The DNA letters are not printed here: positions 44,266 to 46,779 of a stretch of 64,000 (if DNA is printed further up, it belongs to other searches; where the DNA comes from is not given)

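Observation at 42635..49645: Type III R-M system translationally coupled to an OLD-family ATPase-Toprim nuclease and a zinc-ribbon coiled-coil partner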

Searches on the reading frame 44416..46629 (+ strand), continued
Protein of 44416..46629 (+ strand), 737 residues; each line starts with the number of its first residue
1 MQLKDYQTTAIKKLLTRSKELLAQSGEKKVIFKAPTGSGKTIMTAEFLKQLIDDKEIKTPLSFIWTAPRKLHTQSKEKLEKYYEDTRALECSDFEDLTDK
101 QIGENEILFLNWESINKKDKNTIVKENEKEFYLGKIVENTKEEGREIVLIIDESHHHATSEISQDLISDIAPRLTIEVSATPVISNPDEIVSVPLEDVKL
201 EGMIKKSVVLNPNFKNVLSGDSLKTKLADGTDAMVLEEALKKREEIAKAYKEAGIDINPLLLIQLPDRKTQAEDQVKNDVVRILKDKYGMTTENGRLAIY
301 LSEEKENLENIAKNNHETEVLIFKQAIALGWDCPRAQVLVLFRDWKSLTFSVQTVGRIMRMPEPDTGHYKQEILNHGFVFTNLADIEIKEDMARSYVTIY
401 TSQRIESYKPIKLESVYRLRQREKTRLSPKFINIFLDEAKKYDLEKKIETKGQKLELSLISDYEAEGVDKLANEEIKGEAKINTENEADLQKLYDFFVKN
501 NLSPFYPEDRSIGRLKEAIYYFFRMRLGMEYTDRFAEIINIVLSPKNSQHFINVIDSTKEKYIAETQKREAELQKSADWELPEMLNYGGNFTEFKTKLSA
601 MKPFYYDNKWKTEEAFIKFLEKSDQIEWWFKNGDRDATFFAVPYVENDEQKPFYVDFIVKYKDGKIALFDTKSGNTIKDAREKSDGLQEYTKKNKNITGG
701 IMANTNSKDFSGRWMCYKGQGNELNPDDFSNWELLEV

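Call 104: fold_search(model_id=the predicted structure, library=pdb)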
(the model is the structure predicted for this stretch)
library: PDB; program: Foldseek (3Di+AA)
matches with E <= 10: 1187; with E <= 0.001: 50
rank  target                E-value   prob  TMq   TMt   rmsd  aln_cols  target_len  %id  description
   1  8t5s_A                2.5e-05  1.00  0.19  0.20  13.7       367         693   11  Cryo-EM structure of DRH-1 helicase and C-terminal domain bound to dsRNA (released 2024-05-15)
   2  8b9k_A                4.4e-05  0.85  0.16  0.13  29.6       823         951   12  Cryo-EM structure of MLE in complex with ADP:AlF4 and SL7modUUC RNA (released 2023-10-18)
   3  2fdc_A                5.8e-05  1.00  0.18  0.25  13.1       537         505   13  Structural Basis of DNA Damage Recognition and Processing by UvrB: crystal structure of a UvrB/DNA complex (released 2006-03-14)
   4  7bst_C                5.8e-05  0.97  0.21  0.17  27.1       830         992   12  EcoR124I-Ocr in the Intermediate State (released 2020-05-27)
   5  2w00_B                6.1e-05  0.92  0.17  0.15  25.9       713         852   12  Crystal structure of the HsdR subunit of the EcoR124I restriction enzyme in complex with ATP (released 2008-12-16)
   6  9gd3_W                6.5e-05  1.00  0.20  0.18  15.5       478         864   13  Structure of a mononucleosome bound by one copy of Chd1 with the DBD on the exit-side DNA. (released 2024-09-18)
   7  7r7j_A                6.9e-05  1.00  0.20  0.25  12.4       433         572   12  Crystal structure of RadD with ADP (released 2022-04-13)
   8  4bpb_A                8.2e-05  1.00  0.17  0.20  15.5       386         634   14  STRUCTURAL INSIGHTS INTO RNA RECOGNITION BY RIG-I (released 2013-06-19)
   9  7x3t_V                9.2e-05  0.97  0.19  0.18  31.3       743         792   14  Cryo-EM structure of ISW1a-dinucleosome (released 2023-09-20)
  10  6p4o_A                1.1e-04  1.00  0.17  0.27  16.5       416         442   15  Complex of XPB helicase with Bax1 endonuclease from Sulfurisphaera tokodaii at 3.15 Angstroms resolution (released 2020-06-03)
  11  9ktw_B                1.1e-04  1.00  0.18  0.20  15.1       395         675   15  Cryo-EM structure of wild type RIG-I with 5'p-RNA (released 2025-12-03)
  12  2vso_A                1.4e-04  0.99  0.17  0.29  14.7       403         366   14  Crystal Structure of a Translation Initiation Complex (released 2008-06-24)
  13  6ac8_B                1.4e-04  0.99  0.16  0.11  16.1       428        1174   11  Crystal structure of Mycobacterium smegmatis Mfd at 2.75 A resolution (released 2019-08-28)
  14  3fht_A                2.0e-04  0.99  0.17  0.29  16.5       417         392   12  Crystal structure of human Dbp5 in complex with AMPPNP and RNA (released 2009-02-17)
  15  5f98_A                2.1e-04  0.97  0.17  0.19  19.8       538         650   14  Crystal structure of RIG-I in complex with Cap-0 RNA (released 2016-01-13)
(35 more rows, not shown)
